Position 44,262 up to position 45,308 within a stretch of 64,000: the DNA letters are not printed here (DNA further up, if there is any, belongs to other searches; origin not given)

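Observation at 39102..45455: Ascorbate-family PTS operon with a non-canonical catabolic enzyme set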

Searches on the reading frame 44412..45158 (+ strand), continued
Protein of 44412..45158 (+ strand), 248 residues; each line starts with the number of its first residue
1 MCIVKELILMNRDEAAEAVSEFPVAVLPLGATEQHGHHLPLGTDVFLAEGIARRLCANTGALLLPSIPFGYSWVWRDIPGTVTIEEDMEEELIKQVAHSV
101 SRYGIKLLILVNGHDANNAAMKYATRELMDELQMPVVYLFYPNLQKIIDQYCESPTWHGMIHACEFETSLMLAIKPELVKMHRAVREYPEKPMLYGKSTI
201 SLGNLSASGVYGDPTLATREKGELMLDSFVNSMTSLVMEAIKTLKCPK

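Call 46: search_protein_families(library=pfam, proteins=[L021:6494-8026:-, L021:4413-5069:+, L021:10766-11632:+, L021:11669-12835:+, L021:12878-14446:+, L021:14443-15432:+, L021:15429-16403:+, L021:16403-17902:+, L021:17899-18510:+, L021:18495-19541:-], max_evalue=0.00001)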
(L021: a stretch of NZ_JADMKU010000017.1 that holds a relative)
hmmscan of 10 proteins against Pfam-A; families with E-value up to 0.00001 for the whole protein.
L021:6494-8026:- (510 aa): 2 families
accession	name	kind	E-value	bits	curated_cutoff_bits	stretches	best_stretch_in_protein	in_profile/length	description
PF02782.22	FGGY_C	-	1.2e-18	68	27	1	286-473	1-196/198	FGGY family of carbohydrate kinases, C-terminal domain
PF00370.27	FGGY_N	-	6.7e-18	65.6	28.8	1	47-277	2-245/245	FGGY family of carbohydrate kinases, N-terminal domain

L021:4413-5069:+ (218 aa): 2 families
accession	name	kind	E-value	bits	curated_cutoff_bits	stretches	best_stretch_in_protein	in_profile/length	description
PF07729.17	FCD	-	3.3e-29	102.3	24.3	1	77-200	1-124/125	FCD domain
PF00392.27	GntR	-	1.8e-17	63.2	27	1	6-67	2-64/64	Bacterial regulatory proteins, gntR family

L021:10766-11632:+ (288 aa): 3 families
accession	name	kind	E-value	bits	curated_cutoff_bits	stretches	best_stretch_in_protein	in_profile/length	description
PF01418.23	HTH_6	-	1.4e-18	67.1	28.3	1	6-77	5-76/77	Helix-turn-helix domain, rpiR family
PF01380.27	SIS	-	1.9e-12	47.5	25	1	130-241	2-113/131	SIS domain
PF13580.11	SIS_2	-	2.5e-09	37.7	27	0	178-214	101-137/138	SIS domain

L021:11669-12835:+ (388 aa): 1 family
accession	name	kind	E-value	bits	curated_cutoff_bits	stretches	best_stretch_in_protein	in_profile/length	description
PF13407.12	Peripla_BP_4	-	6.7e-45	154.1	35.1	1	85-342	1-258/258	Periplasmic binding protein domain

L021:12878-14446:+ (522 aa): 2 families
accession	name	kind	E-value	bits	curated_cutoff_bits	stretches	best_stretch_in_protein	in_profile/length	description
PF00005.33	ABC_tran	-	9.4e-51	172.5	25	2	53-189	9-137/137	ABC transporter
PF13304.12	AAA_21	-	4.9e-12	47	27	0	58-162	2-118/304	AAA domain, putative AbiEii toxin, Type IV TA system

L021:14443-15432:+ (329 aa): 1 family
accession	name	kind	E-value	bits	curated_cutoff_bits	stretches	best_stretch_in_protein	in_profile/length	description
PF02653.21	BPD_transp_2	-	7.2e-33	114.3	26.8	1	61-318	3-268/269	Branched-chain amino acid transport system / permease component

L021:15429-16403:+ (324 aa): 1 family
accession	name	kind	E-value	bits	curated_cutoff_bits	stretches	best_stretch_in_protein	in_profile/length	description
PF02653.21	BPD_transp_2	-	1e-31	110.5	26.8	1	53-313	4-267/269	Branched-chain amino acid transport system / permease component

L021:16403-17902:+ (499 aa): 2 families
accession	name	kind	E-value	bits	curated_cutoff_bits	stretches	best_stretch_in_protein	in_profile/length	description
PF00370.27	FGGY_N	-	5.6e-50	170.7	28.8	1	13-251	2-245/245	FGGY family of carbohydrate kinases, N-terminal domain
PF02782.22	FGGY_C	-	9.6e-18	65.1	27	1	261-447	2-196/198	FGGY family of carbohydrate kinases, C-terminal domain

L021:17899-18510:+ (203 aa): 1 family
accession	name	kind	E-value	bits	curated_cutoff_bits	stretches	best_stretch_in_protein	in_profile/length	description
PF01081.25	Aldolase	-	6.9e-28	97.9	27.8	1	9-183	10-183/196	KDPG and KHG aldolase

L021:18495-19541:- (348 aa): 2 families
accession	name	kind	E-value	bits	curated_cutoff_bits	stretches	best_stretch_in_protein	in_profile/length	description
PF07883.17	Cupin_2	-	1.3e-08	34.9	27.2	1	270-329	10-67/70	Cupin domain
PF03060.21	NMO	-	2.2e-06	27.7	28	1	157-201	182-226/331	Nitronate monooxygenase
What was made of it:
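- Thalassovita and Maritimibacter: PTE-CRE-RpiR-SBP-ABC-FGGY-aldolase (call 46).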

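Call 51: search_protein_families(library=pfam, proteins=[L028:7572-8873:-, L028:8928-9596:-, L028:11669-13168:+, L028:13656-14465:+, L028:14500-15702:+, L028:5011-6558:+, L028:2443-3384:+, L028:3372-4229:+, L028:837-2435:+, L028:4287-4955:-], max_evalue=0.00001)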
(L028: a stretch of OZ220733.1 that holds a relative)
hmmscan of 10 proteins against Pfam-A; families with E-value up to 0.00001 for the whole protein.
L028:7572-8873:- (433 aa): 0 families

L028:8928-9596:- (222 aa): 0 families

L028:11669-13168:+ (499 aa): 2 families
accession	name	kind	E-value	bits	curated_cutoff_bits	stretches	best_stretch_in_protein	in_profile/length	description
PF00370.27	FGGY_N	-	9.1e-63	212.5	28.8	1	4-249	2-245/245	FGGY family of carbohydrate kinases, N-terminal domain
PF02782.22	FGGY_C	-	5.3e-26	92.1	27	1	290-441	34-196/198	FGGY family of carbohydrate kinases, C-terminal domain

L028:13656-14465:+ (269 aa): 1 family
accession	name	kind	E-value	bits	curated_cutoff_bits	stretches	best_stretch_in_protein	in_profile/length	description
PF05721.19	PhyH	-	1.3e-31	110.9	22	1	14-222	1-212/213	Phytanoyl-CoA dioxygenase (PhyH)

L028:14500-15702:+ (400 aa): 1 family
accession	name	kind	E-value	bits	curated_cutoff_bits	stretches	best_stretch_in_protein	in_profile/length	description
PF00425.24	Chorismate_bind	-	4.7e-83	279.1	27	1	114-369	2-257/257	chorismate binding enzyme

L028:5011-6558:+ (515 aa): 1 family
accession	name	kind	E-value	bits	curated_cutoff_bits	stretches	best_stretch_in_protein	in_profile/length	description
PF13378.12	MR_MLE_C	-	2.8e-09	37.5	29.4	1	292-514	7-214/219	Enolase C-terminal domain-like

L028:2443-3384:+ (313 aa): 3 families
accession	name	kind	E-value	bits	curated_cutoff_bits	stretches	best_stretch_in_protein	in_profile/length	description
PF13522.11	GATase_6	-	9.7e-16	58.4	27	1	156-286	10-130/130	Glutamine amidotransferase domain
PF13537.11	GATase_7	-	1.4e-15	57.8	25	1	165-290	4-121/123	Glutamine amidotransferase domain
PF13230.11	GATase_4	-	3.7e-06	26.5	23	1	157-261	72-170/272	Glutamine amidotransferases class-II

L028:3372-4229:+ (285 aa): 1 family
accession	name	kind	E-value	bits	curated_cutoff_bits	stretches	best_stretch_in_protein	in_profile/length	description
PF01493.24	GXGXG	-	8.4e-15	55.2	32.5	1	62-220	1-163/190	GXGXG motif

L028:837-2435:+ (532 aa): 1 family
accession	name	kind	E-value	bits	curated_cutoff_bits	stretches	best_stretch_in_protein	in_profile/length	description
PF00120.29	Gln-synt_C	-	4.8e-81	272.9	24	2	345-527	158-344/344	Glutamine synthetase, catalytic domain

L028:4287-4955:- (222 aa): 0 families
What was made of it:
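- Latescibacterota: CRE-PTE-FGGY (call 51).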

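Call 52: search_protein_families(library=pfam, proteins=[L020:5810-6985:-, L020:7142-8551:-, L020:8561-9742:-, L020:10728-11423:+, L020:11993-14338:+, L020:14335-15276:+, L020:15273-16193:+, L020:4740-5597:+, L020:2788-4035:+, L020:833-2785:-], max_evalue=0.00001)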
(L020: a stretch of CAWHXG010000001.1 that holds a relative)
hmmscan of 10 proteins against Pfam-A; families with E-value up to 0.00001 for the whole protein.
L020:5810-6985:- (391 aa): 0 families

L020:7142-8551:- (469 aa): 0 families

L020:8561-9742:- (393 aa): 1 family
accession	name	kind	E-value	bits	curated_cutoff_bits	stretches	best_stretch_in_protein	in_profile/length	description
PF02126.24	PTE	-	2.2e-47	162.4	22.4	1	80-389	1-297/298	Phosphotriesterase family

L020:10728-11423:+ (231 aa): 1 family
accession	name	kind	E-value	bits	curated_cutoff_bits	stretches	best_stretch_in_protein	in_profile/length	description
PF01418.23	HTH_6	-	2e-19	69.8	28.3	1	5-77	4-76/77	Helix-turn-helix domain, rpiR family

L020:11993-14338:+ (781 aa): 2 families
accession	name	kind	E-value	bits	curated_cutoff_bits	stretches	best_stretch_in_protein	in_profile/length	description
PF00005.33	ABC_tran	-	7.6e-48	163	25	2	316-459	2-137/137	ABC transporter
PF13304.12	AAA_21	-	7.4e-08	33.2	27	0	327-417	1-80/304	AAA domain, putative AbiEii toxin, Type IV TA system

L020:14335-15276:+ (313 aa): 1 family
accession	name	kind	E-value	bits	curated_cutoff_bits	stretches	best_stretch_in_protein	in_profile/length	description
PF02653.21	BPD_transp_2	-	2.3e-34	119.2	26.8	1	44-303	2-269/269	Branched-chain amino acid transport system / permease component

L020:15273-16193:+ (306 aa): 1 family
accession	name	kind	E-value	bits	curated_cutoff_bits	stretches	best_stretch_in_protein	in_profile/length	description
PF02653.21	BPD_transp_2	-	4.4e-27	95.3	26.8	1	36-296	4-267/269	Branched-chain amino acid transport system / permease component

L020:4740-5597:+ (285 aa): 1 family
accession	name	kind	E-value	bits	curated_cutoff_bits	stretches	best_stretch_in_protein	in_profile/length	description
PF03109.22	ABC1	-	7.4e-36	123.9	22.9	1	2-174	58-231/244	ABC1 atypical kinase-like domain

L020:2788-4035:+ (415 aa): 2 families
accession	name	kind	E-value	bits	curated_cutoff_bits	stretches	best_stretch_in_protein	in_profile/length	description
PF00108.29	Thiolase_N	-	3e-51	174.7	26.4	1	19-241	2-237/260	Thiolase, N-terminal domain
PF02803.24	Thiolase_C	-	5.1e-42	142.8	27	1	293-414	2-123/123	Thiolase, C-terminal domain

L020:833-2785:- (650 aa): 4 families
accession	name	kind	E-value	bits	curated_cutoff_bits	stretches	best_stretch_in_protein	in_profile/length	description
PF02737.24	3HCDH_N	-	1.9e-50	171.7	22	1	349-526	2-179/180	3-hydroxyacyl-CoA dehydrogenase, NAD binding domain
PF00378.25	ECH_1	-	1.2e-32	113.6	27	1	57-236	12-188/251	Enoyl-CoA hydratase/isomerase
PF00725.27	3HCDH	-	1.1e-20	74.4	22.1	1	529-624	1-96/97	3-hydroxyacyl-CoA dehydrogenase, C-terminal domain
PF16113.10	ECH_2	-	3.8e-19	69.8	27.2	1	57-234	9-184/335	Enoyl-CoA hydratase/isomerase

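Call 53: search_protein_families(library=ncbifam, proteins=[L021:16403-17902:+, L021:6494-8026:-, L028:11669-13168:+, L022:16355-17827:+, L021:11669-12835:+], max_evalue=1e-10)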
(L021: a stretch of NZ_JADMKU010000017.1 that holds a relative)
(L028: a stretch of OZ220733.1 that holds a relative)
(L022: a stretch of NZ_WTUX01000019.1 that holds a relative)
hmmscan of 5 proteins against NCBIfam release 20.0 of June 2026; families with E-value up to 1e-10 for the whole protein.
L021:16403-17902:+ (499 aa): 10 families
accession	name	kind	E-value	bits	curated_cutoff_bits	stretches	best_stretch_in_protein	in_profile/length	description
TIGR01312.1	XylB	equivalog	1.3e-90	304.2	380.25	1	14-488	1-476/481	xylulokinase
NF011601.0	PRK15027.1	equivalog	3.6e-58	197.1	912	1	14-488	3-472/484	xylulokinase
TIGR01314.1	gntK_FGGY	equivalog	1.7e-51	175.3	648.55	1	14-451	3-452/505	gluconokinase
TIGR01311.1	glycerol_kin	equivalog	1.5e-41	142.3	590.35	1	14-447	4-448/496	glycerol kinase GlpK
NF008187.0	PRK10939.1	equivalog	2.9e-36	125.2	528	1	14-490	7-498/521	autoinducer-2 kinase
NF000756.0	PRK00047.1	subfamily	3.7e-35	121.2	498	1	14-453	8-454/502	glycerol kinase GlpK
TIGR02628.1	fuculo_kin_coli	equivalog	9.4e-26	90.8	470.9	1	14-449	4-442/465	L-fuculokinase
NF003154.0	PRK04123.1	equivalog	2.4e-24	86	428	1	12-285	5-316/554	ribulokinase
TIGR01315.1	5C_CHO_kinase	subfamily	2.8e-16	59.3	408.7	1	14-277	3-291/541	FGGY family pentulose kinase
TIGR01234.1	L-ribulokinase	equivalog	1.2e-13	50.7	583.25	0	13-285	3-309/536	ribulokinase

L021:6494-8026:- (510 aa): 6 families
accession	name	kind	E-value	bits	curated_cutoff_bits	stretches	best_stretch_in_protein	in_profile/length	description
TIGR01312.1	XylB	equivalog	6.1e-54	183.3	380.25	1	49-476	2-440/481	xylulokinase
NF011601.0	PRK15027.1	equivalog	7.4e-35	120.3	912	1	48-468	3-429/484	xylulokinase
TIGR01314.1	gntK_FGGY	equivalog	9e-22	77.2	648.55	1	229-476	196-451/505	gluconokinase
TIGR01311.1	glycerol_kin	equivalog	5.2e-15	54.8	590.35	1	260-471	232-446/496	glycerol kinase GlpK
NF008187.0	PRK10939.1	equivalog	1.2e-11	43.9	528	0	190-293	164-267/521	autoinducer-2 kinase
TIGR02628.1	fuculo_kin_coli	equivalog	6e-11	41.9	470.9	0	222-477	191-444/465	L-fuculokinase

L028:11669-13168:+ (499 aa): 10 families
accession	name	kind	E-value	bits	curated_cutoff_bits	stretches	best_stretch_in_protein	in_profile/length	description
TIGR01312.1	XylB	equivalog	1.2e-127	426.4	380.25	1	5-484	1-480/481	xylulokinase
NF011601.0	PRK15027.1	equivalog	2.9e-86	289.8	912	1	5-488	3-480/484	xylulokinase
TIGR01314.1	gntK_FGGY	equivalog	8.8e-63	212.5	648.55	1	4-476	2-482/505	gluconokinase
TIGR01311.1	glycerol_kin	equivalog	3.5e-57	193.8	590.35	1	3-475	2-481/496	glycerol kinase GlpK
NF000756.0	PRK00047.1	subfamily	1.9e-52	178.2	498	1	3-452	6-461/502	glycerol kinase GlpK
NF008187.0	PRK10939.1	equivalog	3.9e-51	174.3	528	1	2-497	4-513/521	autoinducer-2 kinase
TIGR02628.1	fuculo_kin_coli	equivalog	5.3e-44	150.9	470.9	1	3-453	2-452/465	L-fuculokinase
NF003154.0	PRK04123.1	equivalog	1.1e-41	143.2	428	1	1-484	3-534/554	ribulokinase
TIGR01234.1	L-ribulokinase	equivalog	2.3e-31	109.2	583.25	1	320-484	361-527/536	ribulokinase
TIGR01315.1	5C_CHO_kinase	subfamily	2.4e-31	109.1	408.7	1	4-249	2-262/541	FGGY family pentulose kinase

L022:16355-17827:+ (490 aa): 12 families
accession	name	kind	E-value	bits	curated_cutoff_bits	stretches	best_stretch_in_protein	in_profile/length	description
TIGR01312.1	XylB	equivalog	9.3e-91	304.7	380.25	1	6-457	1-453/481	xylulokinase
NF011601.0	PRK15027.1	equivalog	3.2e-59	200.6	912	1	6-480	3-472/484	xylulokinase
TIGR01314.1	gntK_FGGY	equivalog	3.9e-50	170.8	648.55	1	6-456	3-466/505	gluconokinase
TIGR01311.1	glycerol_kin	equivalog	7e-42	143.4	590.35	1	6-468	4-475/496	glycerol kinase GlpK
NF008187.0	PRK10939.1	equivalog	6.4e-40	137.2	528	1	4-481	5-497/521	autoinducer-2 kinase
NF000756.0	PRK00047.1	subfamily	1e-34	119.7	498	1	4-440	6-452/502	glycerol kinase GlpK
TIGR02628.1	fuculo_kin_coli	equivalog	7.9e-27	94.3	470.9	1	4-445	2-447/465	L-fuculokinase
NF003154.0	PRK04123.1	equivalog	2.3e-26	92.7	428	0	316-439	366-491/554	ribulokinase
TIGR01234.1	L-ribulokinase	equivalog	3.1e-17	62.5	583.25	0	4-277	2-310/536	ribulokinase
TIGR01315.1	5C_CHO_kinase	subfamily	9.7e-14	51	408.7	0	6-243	3-263/541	FGGY family pentulose kinase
TIGR02627.1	rhamnulo_kin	equivalog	5.4e-13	48.3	527.95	1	87-211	84-212/454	rhamnulokinase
NF007925.0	PRK10640.1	equivalog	6.5e-13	47.9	639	1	70-200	73-207/489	rhamnulokinase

L021:11669-12835:+ (388 aa): 4 families
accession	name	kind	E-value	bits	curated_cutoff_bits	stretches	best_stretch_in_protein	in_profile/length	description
NF007936.0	PRK10653.1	equivalog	1.7e-23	83.4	337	1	98-349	42-288/295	ribose ABC transporter substrate-binding protein RbsB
NF041827.1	YtfQ_transport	equivalog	5.7e-16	58.3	510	1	79-262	22-207/320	galactofuranose ABC transporter, galactofuranose-binding protein YtfQ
NF007254.0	PRK09701.1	equivalog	2.7e-13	49.8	335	1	117-290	59-240/311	D-allose transporter substrate-binding protein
TIGR02634.1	xylF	equivalog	6.3e-12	45.7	389.55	1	103-284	17-202/302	D-xylose ABC transporter substrate-binding protein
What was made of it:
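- The transporter binding protein is RbsB-like and the kinases are XylB/GntK-like FGGY enzymes, not NagK/ROK-like (call 53).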

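Call 54: search_solved_structures(query=window:44412-45158:+, max_evalue=0.00001, show_alignments=1)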
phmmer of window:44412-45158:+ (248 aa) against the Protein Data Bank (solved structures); distinct sequences matched with E-value up to 0.00001: 8.
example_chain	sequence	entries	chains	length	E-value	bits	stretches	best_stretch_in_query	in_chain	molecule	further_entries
3a6h_A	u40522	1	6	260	6.4e-26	94.3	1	22-239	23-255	Creatinine amidohydrolase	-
3a6g_A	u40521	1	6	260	1.1e-25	93.6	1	22-239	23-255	Creatinine amidohydrolase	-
3a6e_A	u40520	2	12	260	1.1e-25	93.5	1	22-239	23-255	Creatinine amidohydrolase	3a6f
1q3k_A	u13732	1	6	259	1.3e-25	93.4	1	22-235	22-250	creatininase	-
1j2t_A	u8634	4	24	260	1.3e-25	93.3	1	22-239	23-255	creatinine amidohydrolase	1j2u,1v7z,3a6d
3a6j_A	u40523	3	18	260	1.3e-25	93.3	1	22-239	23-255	Creatinine amidohydrolase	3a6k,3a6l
3lub_A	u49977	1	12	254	6.1e-13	51.8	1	21-239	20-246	Putative creatinine amidohydrolase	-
3no4_A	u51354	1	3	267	1.1e-12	51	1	22-234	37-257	creatinine amidohydrolase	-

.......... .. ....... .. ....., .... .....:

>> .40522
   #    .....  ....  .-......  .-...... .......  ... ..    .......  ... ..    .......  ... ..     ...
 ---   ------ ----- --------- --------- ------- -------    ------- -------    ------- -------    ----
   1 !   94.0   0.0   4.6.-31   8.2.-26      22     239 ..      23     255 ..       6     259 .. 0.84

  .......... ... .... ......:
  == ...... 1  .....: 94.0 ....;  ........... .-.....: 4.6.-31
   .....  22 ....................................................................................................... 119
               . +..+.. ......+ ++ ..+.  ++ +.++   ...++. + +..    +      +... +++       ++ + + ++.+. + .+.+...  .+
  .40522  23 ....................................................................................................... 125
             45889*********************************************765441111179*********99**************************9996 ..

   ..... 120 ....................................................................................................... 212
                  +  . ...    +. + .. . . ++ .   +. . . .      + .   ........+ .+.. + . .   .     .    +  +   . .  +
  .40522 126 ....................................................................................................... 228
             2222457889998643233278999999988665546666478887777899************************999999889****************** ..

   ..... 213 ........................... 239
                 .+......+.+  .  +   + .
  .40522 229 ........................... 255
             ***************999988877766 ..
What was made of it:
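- On Creatininase (creatinine amidohydrolase, EC 3.5.2.10): E122 becomes Ala and W174 becomes His (call 54).
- The creatinine-contacting residues are not kept: E122 becomes Ala, W174 becomes His, and the S78 loop is deleted (call 54).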

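Call 60: search_protein_families(library=pfam, proteins=[L023:6722-7450:+, L023:10925-11581:+, L023:11676-12914:-, L023:13090-14679:-, L023:14798-15778:-, L023:3802-6321:-, L025:822-1547:+, L025:5614-6006:+, L025:6141-6479:+, L024:11026-12645:+], max_evalue=0.0001)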
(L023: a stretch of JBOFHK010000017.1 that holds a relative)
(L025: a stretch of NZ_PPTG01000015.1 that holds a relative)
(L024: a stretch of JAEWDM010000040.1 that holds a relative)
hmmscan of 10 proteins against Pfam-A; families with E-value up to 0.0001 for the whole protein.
L023:6722-7450:+ (242 aa): 2 families
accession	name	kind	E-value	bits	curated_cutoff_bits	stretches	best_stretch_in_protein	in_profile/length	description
PF07702.18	UTRA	-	1.5e-23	83.6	23.8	1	98-235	2-140/141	UTRA domain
PF00392.27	GntR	-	9.3e-15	54.5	27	1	13-76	1-64/64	Bacterial regulatory proteins, gntR family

L023:10925-11581:+ (218 aa): 1 family
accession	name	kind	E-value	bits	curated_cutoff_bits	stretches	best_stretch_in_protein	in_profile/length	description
PF13580.11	SIS_2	-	2.1e-23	83.3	27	1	2-114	25-138/138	SIS domain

L023:11676-12914:- (412 aa): 0 families

L023:13090-14679:- (529 aa): 0 families

L023:14798-15778:- (326 aa): 1 family
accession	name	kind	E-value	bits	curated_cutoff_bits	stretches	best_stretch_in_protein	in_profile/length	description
PF01145.31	Band_7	-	1.4e-40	139.7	23.6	1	21-214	1-176/176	SPFH domain / Band 7 family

L023:3802-6321:- (839 aa): 2 families
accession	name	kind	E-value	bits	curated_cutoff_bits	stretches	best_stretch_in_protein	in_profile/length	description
PF00521.26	DNA_topoisoIV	-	1.1e-151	506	31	1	33-478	1-431/432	DNA gyrase/topoisomerase IV, subunit A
PF03989.18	DNA_gyraseA_C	-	6.3e-24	83.6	27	2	623-666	2-47/48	DNA gyrase C-terminal domain, beta-propeller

L025:822-1547:+ (241 aa): 3 families
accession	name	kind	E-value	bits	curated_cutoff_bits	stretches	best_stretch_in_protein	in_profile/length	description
PF07702.18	UTRA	-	7.5e-31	107.3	23.8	1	89-228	2-141/141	UTRA domain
PF00392.27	GntR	-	8.1e-15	54.7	27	1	6-67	1-64/64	Bacterial regulatory proteins, gntR family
PF25213.1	HVO_A0261_N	-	9.1e-07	29.1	35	0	31-63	28-60/86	HVO_A0261 N-terminal domain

L025:5614-6006:+ (130 aa): 0 families

L025:6141-6479:+ (112 aa): 0 families

L024:11026-12645:+ (539 aa): 3 families
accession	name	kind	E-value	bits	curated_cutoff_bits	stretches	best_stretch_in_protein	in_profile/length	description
PF02896.24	PEP-utilizers_C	-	2.4e-104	349.1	22.8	1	251-538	4-291/293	PEP-utilising enzyme, PEP-binding domain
PF05524.18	PEP-utilisers_N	-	1e-30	106.8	24.4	1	4-125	1-121/121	PEP-utilising enzyme, N-terminal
PF00391.29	PEP-utilizers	-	4.3e-17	61.9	23.1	1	151-223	2-72/72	PEP-utilising enzyme, mobile domain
